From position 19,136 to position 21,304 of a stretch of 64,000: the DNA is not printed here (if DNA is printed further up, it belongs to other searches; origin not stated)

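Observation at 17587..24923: Five-gene translationally coupled operon (SAP/Tudor-like, BrxL-like Lon, GHKL ATPase, two unknowns): candidate undescribed defence system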

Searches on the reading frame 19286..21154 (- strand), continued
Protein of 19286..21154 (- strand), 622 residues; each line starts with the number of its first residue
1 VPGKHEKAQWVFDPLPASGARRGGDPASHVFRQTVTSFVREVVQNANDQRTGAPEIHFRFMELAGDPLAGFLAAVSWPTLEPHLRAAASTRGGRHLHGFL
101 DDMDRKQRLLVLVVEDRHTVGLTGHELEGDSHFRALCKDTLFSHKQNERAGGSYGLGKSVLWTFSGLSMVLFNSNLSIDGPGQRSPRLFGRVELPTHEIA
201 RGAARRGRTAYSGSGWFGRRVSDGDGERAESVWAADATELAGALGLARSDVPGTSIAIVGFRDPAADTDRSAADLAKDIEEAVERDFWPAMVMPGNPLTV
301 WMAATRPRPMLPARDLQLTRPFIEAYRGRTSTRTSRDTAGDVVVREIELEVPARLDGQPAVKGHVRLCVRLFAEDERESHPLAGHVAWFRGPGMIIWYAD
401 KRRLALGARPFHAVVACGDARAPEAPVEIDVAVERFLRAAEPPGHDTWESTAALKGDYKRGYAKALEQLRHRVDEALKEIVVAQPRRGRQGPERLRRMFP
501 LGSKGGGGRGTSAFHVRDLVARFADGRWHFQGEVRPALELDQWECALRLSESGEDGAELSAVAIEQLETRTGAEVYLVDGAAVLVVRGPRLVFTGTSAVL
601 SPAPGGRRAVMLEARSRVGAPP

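Call 92: search_protein_families(library=padloc, proteins=[L055:4-2973:-, L055:2973-7034:-, L055:7078-9876:-, L055:13957-15807:-, L055:16161-17846:+, L019:14193-18098:-, L019:18098-19993:-, L023:15659-19531:+, L025:16334-20908:-, L067:7361-8344:-], max_evalue=0.00001)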
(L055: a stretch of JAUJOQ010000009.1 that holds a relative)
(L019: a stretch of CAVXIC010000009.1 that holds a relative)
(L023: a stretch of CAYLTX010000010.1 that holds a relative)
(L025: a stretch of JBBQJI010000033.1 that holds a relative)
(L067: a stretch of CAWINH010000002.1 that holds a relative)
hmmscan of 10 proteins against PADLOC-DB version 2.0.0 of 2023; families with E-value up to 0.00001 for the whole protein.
L055:4-2973:- (990 aa): 41 families (the best 25 are shown)
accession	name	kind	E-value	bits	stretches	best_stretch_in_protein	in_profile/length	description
PDLC01075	C3a139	-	2.6e-48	163.1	2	127-430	93-386/948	HKD+Snf2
PDLC02621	DrmD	-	1e-42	144.4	2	500-815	351-639/1040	DrmD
PDLC02619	DrmD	-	7e-32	108.5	2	269-410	51-207/872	DrmD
PDLC02623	DrmD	-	2.7e-31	106.2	2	683-839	527-661/1040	DrmD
PDLC02572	DrmA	-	2e-28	96.9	2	534-818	379-639/1043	DrmA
PDLC02843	DpdE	-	1.6e-26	90.6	2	260-400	166-301/1091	DpdE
PDLC00659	HmaA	-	3.5e-24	82.7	1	601-801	435-612/1176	SNF2 helicase / DEAD-box helicase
PDLC02193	PLD_Helicase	-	1.5e-23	80.9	2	756-805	754-803/905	-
PDLC02840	DpdE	-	2.1e-23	80.6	2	248-399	158-305/1091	DpdE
PDLC02500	BrxHI|BrxHII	-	3e-23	80.3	1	754-812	528-586/933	BrxHI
PDLC02633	DrmD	-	2.3e-22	76.8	1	500-814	354-643/839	DrmD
PDLC04556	PDC-M27C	-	2.5e-21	73.7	2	353-431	192-275/892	-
PDLC02632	DrmD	-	2.8e-21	73.7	2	549-812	397-637/662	DrmD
PDLC00632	ZorD1|ZorD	-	3.4e-18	63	0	246-321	590-670/1101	"SWI2/SNF2 helicase, Mrr-like nuclease"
PDLC02504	BrxHI|BrxHII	-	8.1e-18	61.8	1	757-834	538-613/971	BrxHII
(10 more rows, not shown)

L055:2973-7034:- (1354 aa): 15 families
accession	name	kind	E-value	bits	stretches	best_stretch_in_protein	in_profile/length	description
PDLC03620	REase_MTase_IIG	-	1.4e-285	948.7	1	34-1351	29-1370/1378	Type IIG restriction enzyme-methyltransferase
PDLC02643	DrmMI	-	1e-64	217.1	2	537-864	537-879/1347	DrmMI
PDLC02638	DrmMI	-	6.8e-47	158.2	2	539-865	538-883/935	DrmMI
PDLC03613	REase_MTase_IIG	-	1.5e-46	156.6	2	542-1010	454-903/1250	Type IIG restriction enzyme-methyltransferase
PDLC03618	REase_MTase_IIG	-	1.2e-30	103.6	1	553-777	546-766/1429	Type IIG restriction enzyme-methyltransferase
PDLC02644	DrmMI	-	2.9e-29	99.6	1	539-777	49-282/988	DrmMI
PDLC02645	DrmMI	-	8e-25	85.2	1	553-777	546-768/772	DrmMI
PDLC02639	DrmMI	-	1.2e-24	84.7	1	536-725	231-389/803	DrmMI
PDLC02646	DrmMI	-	1.2e-24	84.5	2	651-775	26-152/792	DrmMI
PDLC03622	REase_MTase_IIG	-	1.5e-22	76.9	1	541-723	447-644/1524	Type IIG restriction enzyme-methyltransferase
PDLC03611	REase_MTase_IIG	-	1.7e-15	53.6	1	813-974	894-1056/1532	Type IIG restriction enzyme-methyltransferase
PDLC03629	REase_MTase_IIG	-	2e-14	50.4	1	548-728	373-541/1182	Type IIG restriction enzyme-methyltransferase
PDLC03614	REase_MTase_IIG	-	1.2e-13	47.6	2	837-961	933-1059/1584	Type IIG restriction enzyme-methyltransferase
PDLC02642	DrmMI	-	3.3e-08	30.4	1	307-517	219-440/594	DrmMI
PDLC03609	REase_MTase_IIG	-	9e-08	28.3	0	676-721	487-532/1066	Type IIG restriction enzyme-methyltransferase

L055:7078-9876:- (933 aa): 10 families
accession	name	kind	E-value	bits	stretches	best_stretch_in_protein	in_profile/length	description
PDLC04173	GajB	-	1e-10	39.2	1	666-709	427-465/471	-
PDLC03802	RTasHel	-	3.3e-09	34.1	1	489-576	190-275/675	DRT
PDLC00129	GajB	-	6.5e-09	32.9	1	482-575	217-310/594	UrvD helicase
PDLC00104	GajB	-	2.4e-08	31.2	0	476-529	150-203/574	UrvD helicase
PDLC00103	GajB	-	7.3e-08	29.8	0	483-577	203-298/612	UrvD helicase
PDLC00117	GajB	-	9.4e-08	29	0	492-573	219-301/604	UrvD helicase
PDLC00114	GajB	-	2.5e-07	27.7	0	490-576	214-301/635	UrvD helicase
PDLC00132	GajB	-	4.6e-06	23.6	0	489-578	212-303/625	UrvD helicase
PDLC00122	GajB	-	8.6e-06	22.9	0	665-705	431-471/502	UrvD helicase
PDLC00144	GajB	-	8.8e-06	22.5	0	490-531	159-202/559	UrvD helicase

L055:13957-15807:- (617 aa): 55 families (the best 25 are shown)
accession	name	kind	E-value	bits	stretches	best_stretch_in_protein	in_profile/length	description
PDLC03378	MTase_II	-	1.2e-80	269.4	1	50-410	4-328/344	Type II methyltransferase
PDLC03234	MTase_II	-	9.3e-80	266.7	1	49-410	5-364/375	Type II methyltransferase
PDLC02648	DrmMII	-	1.2e-72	243.2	1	48-411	21-450/468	DrmMII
PDLC03326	MTase_II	-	2.3e-66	222.7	1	47-411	3-375/412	Type II methyltransferase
PDLC00033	DruM2|DruM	-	2.3e-61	206.1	1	50-410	23-362/368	DNA cytosine methylase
PDLC02649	DrmMII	-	2e-55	186.5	1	107-407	106-413/422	DrmMII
PDLC03237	MTase_II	-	2.1e-55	186.2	2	50-228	795-970/1036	Type II methyltransferase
PDLC00026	DruM2|DruM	-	2.8e-55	186.2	1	49-411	5-317/336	DNA cytosine methylase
PDLC03272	MTase_II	-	1e-50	171.1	1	45-410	71-388/407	Type II methyltransferase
PDLC02656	DrmMII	-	1.6e-45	153.9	2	316-416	373-473/491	DrmMII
PDLC00027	DruM2|DruM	-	3.5e-45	152.9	1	52-414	15-353/361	DNA cytosine methylase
PDLC00031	DruM2|DruM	-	5.6e-43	145.4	1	52-410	15-349/361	DNA cytosine methylase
PDLC03225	MTase_II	-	6e-42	142.1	2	191-411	365-597/615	Type II methyltransferase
PDLC03232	MTase_II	-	3.5e-41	139.5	1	116-407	132-455/465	Type II methyltransferase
PDLC02650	DrmMII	-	1.6e-39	134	3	324-408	330-414/435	DrmMII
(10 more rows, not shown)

L055:16161-17846:+ (562 aa): 31 families (the best 25 are shown)
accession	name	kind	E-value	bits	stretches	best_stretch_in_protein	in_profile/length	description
PDLC02686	Orf5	-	1.1e-152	507.5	1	5-558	4-566/566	Orf5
PDLC02690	Orf5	-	7e-71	237.7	1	13-558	2-529/531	Orf5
PDLC04157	HEC-06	-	1.7e-61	206.5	1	18-559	20-556/558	-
PDLC04155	HEC-06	-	1.3e-59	200.2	2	4-286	5-289/562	-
PDLC04154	HEC-06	-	9e-55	184.4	2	6-290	9-302/569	-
PDLC02694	Orf5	-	4.1e-51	172.3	1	5-554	2-569/574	Orf5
PDLC02700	Orf5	-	4.8e-50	168.8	2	20-252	11-241/555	Orf5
PDLC02687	Orf5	-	1.8e-45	153.7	3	8-91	5-87/543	Orf5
PDLC02695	Orf5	-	1.3e-43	147.3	3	5-95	4-102/601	Orf5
PDLC02693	Orf5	-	2.8e-43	146.8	1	16-558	4-542/543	Orf5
PDLC02701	Orf5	-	3.7e-41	139.3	2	11-291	10-309/596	Orf5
PDLC02691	Orf5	-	7.9e-33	111.9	2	20-108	20-107/579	Orf5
PDLC02692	Orf5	-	4.2e-27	93.1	2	19-233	6-216/558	Orf5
PDLC02792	SspE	-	3e-25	86.7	2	21-93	24-112/771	SspE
PDLC02698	Orf5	-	3.9e-24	83.3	2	8-94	7-92/573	Orf5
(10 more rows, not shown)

L019:14193-18098:- (1302 aa): 6 families
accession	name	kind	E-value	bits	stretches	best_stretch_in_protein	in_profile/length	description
PDLC03040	REase_I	-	1.7e-110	368.5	1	11-777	11-704/1029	Type I restriction enzyme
PDLC03041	REase_I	-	1.4e-91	306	3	256-637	280-645/1099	Type I restriction enzyme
PDLC03044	REase_I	-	2.1e-71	239.2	1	72-774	59-708/1034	Type I restriction enzyme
PDLC03048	REase_I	-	9.5e-46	154.4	2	110-507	82-444/976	Type I restriction enzyme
PDLC03046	REase_I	-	5.5e-23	78.8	2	697-753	673-728/1025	Type I restriction enzyme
PDLC03045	REase_I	-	6.8e-19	65.3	1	131-791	115-728/995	Type I restriction enzyme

L019:18098-19993:- (632 aa): 0 families

L023:15659-19531:+ (1291 aa): 16 families
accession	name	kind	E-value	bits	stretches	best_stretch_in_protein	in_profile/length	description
PDLC03659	mREase_IV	-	5.6e-105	350.1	1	245-738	116-621/945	Type IV methyl-directed restriction enzyme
PDLC03658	mREase_IV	-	1.8e-80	268.9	1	244-687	116-562/953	Type IV methyl-directed restriction enzyme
PDLC02707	PbeA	-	1.6e-41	140.7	2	557-683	505-630/672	PbeA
PDLC02704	PbeA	-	3.1e-30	103.3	2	562-683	514-644/682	PbeA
PDLC03047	REase_I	-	3.8e-21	72.6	1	345-497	345-494/1107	Type I restriction enzyme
PDLC02705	PbeA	-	7.6e-21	71.9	1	570-683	519-633/691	PbeA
PDLC03049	REase_I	-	1.3e-20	71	1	342-691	166-547/807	Type I restriction enzyme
PDLC02706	PbeA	-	1e-14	52.1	1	611-683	600-672/722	PbeA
PDLC00441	ThsC2|ThsC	-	1.7e-11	42.2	1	32-98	47-113/148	HIT family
PDLC02703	PbeA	-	1.2e-10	38.6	1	243-533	136-446/626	PbeA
PDLC03928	PsyrT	-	7e-10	35.8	1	559-670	225-335/689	-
PDLC03597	REase_MTase_IIG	-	7.6e-09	31.7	1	631-677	556-602/1646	Type IIG restriction enzyme-methyltransferase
PDLC01439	typeIV_DinG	-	2.3e-07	27.9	0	560-644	391-471/575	CAS-IV-A; associated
PDLC02870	DpdF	-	7.4e-07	26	1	557-674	205-322/534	DpdF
PDLC03051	REase_MTase_I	-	6.3e-06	21.6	1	630-678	560-608/1591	Type I restriction enzyme-methyltransferase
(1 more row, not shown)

L025:16334-20908:- (1525 aa): 34 families (the best 25 are shown)
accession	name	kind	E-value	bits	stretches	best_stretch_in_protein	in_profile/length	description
PDLC02842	DpdE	-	4e-155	516.3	1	954-1519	600-1173/1176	DpdE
PDLC00633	ZorD1|ZorD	-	5.4e-128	426.5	1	915-1495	302-883/908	"SWI2/SNF2 helicase, Mrr-like nuclease"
PDLC02845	DpdE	-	9.9e-115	382.7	1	954-1500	751-1276/1293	DpdE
PDLC02851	DpdE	-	5.7e-112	373.4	1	934-1509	475-1047/1055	DpdE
PDLC02849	DpdE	-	2.2e-110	368.2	1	855-1516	199-851/857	DpdE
PDLC02850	DpdE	-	3.7e-110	367.6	1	966-1512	716-1256/1282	DpdE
PDLC00632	ZorD1|ZorD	-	7.1e-100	333.5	1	1044-1498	582-1081/1101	"SWI2/SNF2 helicase, Mrr-like nuclease"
PDLC00629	ZorD1|ZorD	-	2.9e-98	328.1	1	1049-1497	475-955/1012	"SWI2/SNF2 helicase, Mrr-like nuclease"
PDLC00631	ZorD1|ZorD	-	2.7e-95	318.2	1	1055-1497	440-910/1071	"SWI2/SNF2 helicase, Mrr-like nuclease"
PDLC00634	ZorD1|ZorD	-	1.4e-93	312.5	1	1045-1471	483-935/1208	"SWI2/SNF2 helicase, Mrr-like nuclease"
PDLC00628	ZorD1|ZorD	-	2.1e-70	235.7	1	1050-1479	506-947/1171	"SWI2/SNF2 helicase, Mrr-like nuclease"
PDLC02848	DpdE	-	1.2e-69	233.3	1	963-1385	265-681/856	DpdE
PDLC02854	DpdE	-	1e-65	220.3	1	1055-1499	578-1064/1083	DpdE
PDLC00627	ZorD1|ZorD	-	8.9e-64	213.9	2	1141-1474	597-962/1006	"SWI2/SNF2 helicase, Mrr-like nuclease"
PDLC02627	DrmD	-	3.6e-39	132.5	2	1071-1307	314-540/748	DrmD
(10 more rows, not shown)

L067:7361-8344:- (328 aa): 57 families (the best 25 are shown)
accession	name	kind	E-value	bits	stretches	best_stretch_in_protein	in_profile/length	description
PDLC02653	DrmMII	-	1.4e-129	429.8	1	1-317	1-311/333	DrmMII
PDLC03361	MTase_II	-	1.1e-128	428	1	3-317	85-435/455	Type II methyltransferase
PDLC03272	MTase_II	-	9e-101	335.9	1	3-318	73-389/407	Type II methyltransferase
PDLC03733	oMTase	-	1.1e-93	312.6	2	60-316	167-455/476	orphan methyltransferase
PDLC03242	MTase_II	-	1.1e-62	210.3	1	5-315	101-395/409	Type II methyltransferase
PDLC03716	oMTase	-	7.7e-57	191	1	5-317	39-337/349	orphan methyltransferase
PDLC03217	MTase_II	-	6.2e-56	188.2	2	4-178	384-548/703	Type II methyltransferase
PDLC03378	MTase_II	-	3.7e-54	182.3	1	5-317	3-328/344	Type II methyltransferase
PDLC00026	DruM2|DruM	-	2.8e-50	169.8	1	4-319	4-318/336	DNA cytosine methylase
PDLC00028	DruM2|DruM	-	2.4e-46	156.2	2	3-178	4-181/397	DNA cytosine methylase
PDLC00034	DruM2|DruM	-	1.8e-43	146.7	2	4-152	7-156/457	DNA cytosine methylase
PDLC03234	MTase_II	-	1.2e-42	144.5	2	1-179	1-179/375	Type II methyltransferase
PDLC03286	MTase_II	-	3.3e-41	139.2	1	6-184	2-178/185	Type II methyltransferase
PDLC03326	MTase_II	-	2.3e-40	137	2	3-178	3-179/412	Type II methyltransferase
PDLC03243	MTase_II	-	4.4e-39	132.5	2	5-177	9-177/377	Type II methyltransferase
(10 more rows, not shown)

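Call 93: search_solved_structures(query=L040:8673-9785:-, max_evalue=0.00001)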
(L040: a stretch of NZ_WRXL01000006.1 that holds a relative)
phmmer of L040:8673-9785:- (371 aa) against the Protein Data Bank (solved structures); distinct sequences matched with E-value up to 0.00001: 38.
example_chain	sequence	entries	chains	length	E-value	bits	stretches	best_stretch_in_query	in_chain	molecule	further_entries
1dct_A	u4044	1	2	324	1.8e-13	53.4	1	6-203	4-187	PROTEIN (MODIFICATION METHYLASE HAEIII)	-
3ubt_Y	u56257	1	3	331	3.6e-12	49.1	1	6-203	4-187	Modification methylase HaeIII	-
5guv_A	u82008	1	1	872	5.1e-10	42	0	2-180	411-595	DNA (cytosine-5)-methyltransferase 1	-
3g7u_A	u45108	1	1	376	7.3e-10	41.5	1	3-206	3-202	Cytosine-specific methyltransferase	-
2i9k_A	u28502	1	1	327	1.7e-09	40.3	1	5-182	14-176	Modification methylase HhaI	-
2uyh_A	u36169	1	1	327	1.7e-09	40.3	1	5-182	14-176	MODIFICATION METHYLASE HHAI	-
5gut_A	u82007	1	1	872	1.7e-09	40.2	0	2-180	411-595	DNA (cytosine-5)-methyltransferase 1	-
3pt9_A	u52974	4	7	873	1.8e-09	40.2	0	2-180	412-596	DNA (cytosine-5)-methyltransferase 1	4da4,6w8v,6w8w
3pt6_A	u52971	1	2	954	2.3e-09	39.8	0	2-180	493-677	DNA (cytosine-5)-methyltransferase 1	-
1svu_A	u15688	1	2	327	2.3e-09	39.8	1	5-182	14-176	Modification methylase HhaI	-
10mh_A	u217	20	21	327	2.3e-09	39.8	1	5-182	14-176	PROTEIN (CYTOSINE-SPECIFIC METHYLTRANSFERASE HHAI) | HaeIII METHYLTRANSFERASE | Modification methylase HhaI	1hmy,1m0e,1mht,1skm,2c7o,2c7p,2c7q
1fjx_A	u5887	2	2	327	2.4e-09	39.8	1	5-182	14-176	HHAI DNA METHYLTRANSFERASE | MODIFICATION METHYLASE HHAI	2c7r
5wy1_A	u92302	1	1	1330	3.1e-09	39.4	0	2-180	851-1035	DNA (cytosine-5)-methyltransferase 1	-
3av4_A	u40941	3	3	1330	3.5e-09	39.3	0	2-180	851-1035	DNA (cytosine-5)-methyltransferase 1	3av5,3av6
2zcj_A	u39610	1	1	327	6.1e-09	38.4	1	5-182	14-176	Modification methylase HhaI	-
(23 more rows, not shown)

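Call 94: search_solved_structures(query=L040:8027-8659:-, max_evalue=0.00001)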
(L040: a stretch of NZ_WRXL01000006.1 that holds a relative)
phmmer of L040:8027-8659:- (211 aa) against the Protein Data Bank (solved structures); distinct sequences matched with E-value up to 0.00001: 31.
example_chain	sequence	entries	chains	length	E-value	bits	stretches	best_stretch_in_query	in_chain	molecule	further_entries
6q0c_A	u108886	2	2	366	1.2e-28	103.4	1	7-207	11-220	A/G-specific adenine glycosylase | Adenine DNA glycosylase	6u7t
8dwe_A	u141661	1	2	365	3.2e-28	102.1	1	7-207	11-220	Adenine DNA glycosylase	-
4yoq_A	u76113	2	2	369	3.6e-28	101.9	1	7-207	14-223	A/G-specific adenine glycosylase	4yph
3g0q_A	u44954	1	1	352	3.8e-28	101.8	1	7-207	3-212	A/G-specific adenine glycosylase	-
9bs2_A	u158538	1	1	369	4.5e-28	101.6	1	7-207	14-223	Adenine DNA glycosylase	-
5kn8_A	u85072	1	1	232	5.4e-28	101.3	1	7-207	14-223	Adenine DNA glycosylase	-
8dwd_A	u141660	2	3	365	5.9e-28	101.2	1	7-207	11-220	Adenine DNA glycosylase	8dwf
8dvp_A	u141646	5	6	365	6.1e-28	101.2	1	7-207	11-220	Adenine DNA glycosylase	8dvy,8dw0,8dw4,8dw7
1rrs_A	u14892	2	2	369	6.4e-28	101.1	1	7-207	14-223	MutY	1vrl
5kn9_A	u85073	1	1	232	1.1e-27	100.4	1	7-207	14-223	Adenine DNA glycosylase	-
1kea_A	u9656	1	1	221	1.5e-27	99.9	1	9-205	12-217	Possible G-T mismatches repair enzyme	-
1rrq_A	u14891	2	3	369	1.8e-27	99.6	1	7-207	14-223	MutY | A/G-specific adenine glycosylase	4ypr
1kg5_A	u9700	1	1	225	1.3e-24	90.3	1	8-201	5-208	A/G-specific adenine glycosylase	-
1kg2_A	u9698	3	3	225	1.8e-24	89.8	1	8-201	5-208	A/G-specific adenine glycosylase | ADENINE GLYCOSYLASE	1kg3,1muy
1kg7_A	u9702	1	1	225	2.5e-24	89.4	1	8-201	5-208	A/G-specific adenine glycosylase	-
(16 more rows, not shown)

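Call 96: find_encoding_contigs(protein=P0003, flank=10000, max_places=1)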
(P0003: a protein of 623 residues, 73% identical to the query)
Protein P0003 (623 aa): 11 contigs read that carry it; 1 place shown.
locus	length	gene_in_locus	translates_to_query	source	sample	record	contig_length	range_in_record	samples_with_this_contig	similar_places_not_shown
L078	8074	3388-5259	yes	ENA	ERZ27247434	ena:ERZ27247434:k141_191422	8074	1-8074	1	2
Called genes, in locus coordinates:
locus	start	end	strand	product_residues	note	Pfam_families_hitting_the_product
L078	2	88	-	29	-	?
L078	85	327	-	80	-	-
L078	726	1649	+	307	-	PF04250:DUF429 (weak)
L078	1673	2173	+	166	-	PF04320:YggL_50S_bp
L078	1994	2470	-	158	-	-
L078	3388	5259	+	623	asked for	-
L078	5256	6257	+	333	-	-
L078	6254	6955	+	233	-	PF19866:DUF6339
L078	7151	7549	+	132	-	-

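Call 97: find_encoding_contigs(protein=P0006, flank=10000, max_places=1)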
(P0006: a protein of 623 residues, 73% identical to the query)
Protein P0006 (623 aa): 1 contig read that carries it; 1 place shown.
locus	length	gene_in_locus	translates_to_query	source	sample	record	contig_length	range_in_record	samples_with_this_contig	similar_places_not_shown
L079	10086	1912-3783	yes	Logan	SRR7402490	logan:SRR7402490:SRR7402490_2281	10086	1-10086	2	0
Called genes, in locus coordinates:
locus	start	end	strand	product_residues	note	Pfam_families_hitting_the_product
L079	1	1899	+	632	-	?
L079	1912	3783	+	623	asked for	-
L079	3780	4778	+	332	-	-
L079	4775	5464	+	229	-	PF19866:DUF6339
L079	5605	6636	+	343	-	PF26345:ScoMcrA_N, PF13391:HNH_2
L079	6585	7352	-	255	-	PF13191:AAA_16 (faint), PF01695:IstB_IS21, PF00308:Bac_DnaA (weak), PF00004:AAA (weak)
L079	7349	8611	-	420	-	PF02796:HTH_7 (weak), PF00665:rve, PF22483:Mu-transpos_C_2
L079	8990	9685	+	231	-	-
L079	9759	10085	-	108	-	?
